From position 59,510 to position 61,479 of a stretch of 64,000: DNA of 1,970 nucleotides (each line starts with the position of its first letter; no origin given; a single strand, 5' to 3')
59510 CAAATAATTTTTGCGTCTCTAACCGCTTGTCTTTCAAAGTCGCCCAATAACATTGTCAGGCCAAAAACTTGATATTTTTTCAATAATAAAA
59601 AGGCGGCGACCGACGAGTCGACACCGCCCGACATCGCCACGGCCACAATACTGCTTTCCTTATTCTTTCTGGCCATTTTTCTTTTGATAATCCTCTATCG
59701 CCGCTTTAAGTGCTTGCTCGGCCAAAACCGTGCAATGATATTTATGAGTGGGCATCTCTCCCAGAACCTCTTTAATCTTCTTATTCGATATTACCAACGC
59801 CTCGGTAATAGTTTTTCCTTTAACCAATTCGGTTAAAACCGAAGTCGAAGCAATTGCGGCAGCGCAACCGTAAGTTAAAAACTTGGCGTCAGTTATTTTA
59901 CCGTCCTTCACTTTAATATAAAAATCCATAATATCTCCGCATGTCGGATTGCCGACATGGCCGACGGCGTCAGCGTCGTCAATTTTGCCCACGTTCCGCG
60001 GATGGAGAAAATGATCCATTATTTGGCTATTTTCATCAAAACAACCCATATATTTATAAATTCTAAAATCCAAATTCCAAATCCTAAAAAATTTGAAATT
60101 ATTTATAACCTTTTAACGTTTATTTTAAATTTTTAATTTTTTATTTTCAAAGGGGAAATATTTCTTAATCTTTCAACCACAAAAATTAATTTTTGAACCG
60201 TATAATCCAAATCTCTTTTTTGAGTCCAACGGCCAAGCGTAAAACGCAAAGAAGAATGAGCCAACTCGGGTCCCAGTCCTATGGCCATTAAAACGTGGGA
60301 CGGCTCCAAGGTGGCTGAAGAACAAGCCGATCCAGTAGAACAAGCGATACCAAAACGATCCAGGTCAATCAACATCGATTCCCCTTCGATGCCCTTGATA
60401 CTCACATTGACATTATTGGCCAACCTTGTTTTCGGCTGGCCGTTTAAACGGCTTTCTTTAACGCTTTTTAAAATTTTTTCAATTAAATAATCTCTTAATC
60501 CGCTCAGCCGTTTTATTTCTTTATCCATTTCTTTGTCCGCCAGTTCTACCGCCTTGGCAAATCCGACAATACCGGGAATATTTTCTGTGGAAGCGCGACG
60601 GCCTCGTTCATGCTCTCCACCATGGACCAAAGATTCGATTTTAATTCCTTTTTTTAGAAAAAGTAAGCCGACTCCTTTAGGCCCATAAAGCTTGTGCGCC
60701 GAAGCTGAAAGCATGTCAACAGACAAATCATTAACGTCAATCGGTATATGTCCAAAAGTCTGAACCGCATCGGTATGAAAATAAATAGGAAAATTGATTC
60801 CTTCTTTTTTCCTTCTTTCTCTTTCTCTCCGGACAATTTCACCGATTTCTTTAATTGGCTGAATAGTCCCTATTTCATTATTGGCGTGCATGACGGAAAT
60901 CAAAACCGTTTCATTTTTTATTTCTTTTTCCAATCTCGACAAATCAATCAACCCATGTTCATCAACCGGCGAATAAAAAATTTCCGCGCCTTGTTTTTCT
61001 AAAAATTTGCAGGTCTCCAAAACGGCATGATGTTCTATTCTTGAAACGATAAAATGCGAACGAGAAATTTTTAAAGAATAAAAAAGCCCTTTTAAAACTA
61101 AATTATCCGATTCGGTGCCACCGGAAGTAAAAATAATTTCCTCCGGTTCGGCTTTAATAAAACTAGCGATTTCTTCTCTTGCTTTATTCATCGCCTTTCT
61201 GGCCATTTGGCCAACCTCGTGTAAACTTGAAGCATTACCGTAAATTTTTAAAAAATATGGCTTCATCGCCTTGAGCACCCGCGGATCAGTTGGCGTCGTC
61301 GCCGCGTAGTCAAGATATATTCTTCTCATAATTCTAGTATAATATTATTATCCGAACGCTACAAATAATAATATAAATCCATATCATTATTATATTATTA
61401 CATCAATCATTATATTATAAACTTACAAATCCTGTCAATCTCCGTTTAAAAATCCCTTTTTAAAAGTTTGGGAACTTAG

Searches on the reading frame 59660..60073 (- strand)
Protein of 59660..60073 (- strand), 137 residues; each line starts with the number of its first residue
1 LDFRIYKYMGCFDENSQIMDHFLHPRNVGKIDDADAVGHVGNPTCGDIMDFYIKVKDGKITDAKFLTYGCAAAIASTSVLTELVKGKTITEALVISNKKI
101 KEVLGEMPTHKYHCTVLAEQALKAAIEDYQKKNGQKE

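Call 47: search_protein_families(library=pfam, proteins=[window:59660-60073:-], max_evalue=0.00001)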
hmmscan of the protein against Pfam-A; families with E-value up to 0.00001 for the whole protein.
window:59660-60073:- (137 aa): 1 family
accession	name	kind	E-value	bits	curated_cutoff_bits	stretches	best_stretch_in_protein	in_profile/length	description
PF01592.21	NifU_N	-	1.1e-47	161.7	22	1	15-134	3-125/127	NifU-like N terminal domain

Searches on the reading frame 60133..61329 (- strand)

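Call 47: search_protein_families(library=pfam, proteins=[window:60133-61329:-], max_evalue=0.00001)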
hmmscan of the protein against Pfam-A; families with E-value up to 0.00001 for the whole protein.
window:60133-61329:- (398 aa): 1 family
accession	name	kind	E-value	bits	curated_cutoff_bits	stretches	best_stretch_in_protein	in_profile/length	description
PF00266.25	Aminotran_5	-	4.5e-86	289.6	21.5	1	4-376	1-370/371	Aminotransferase class-V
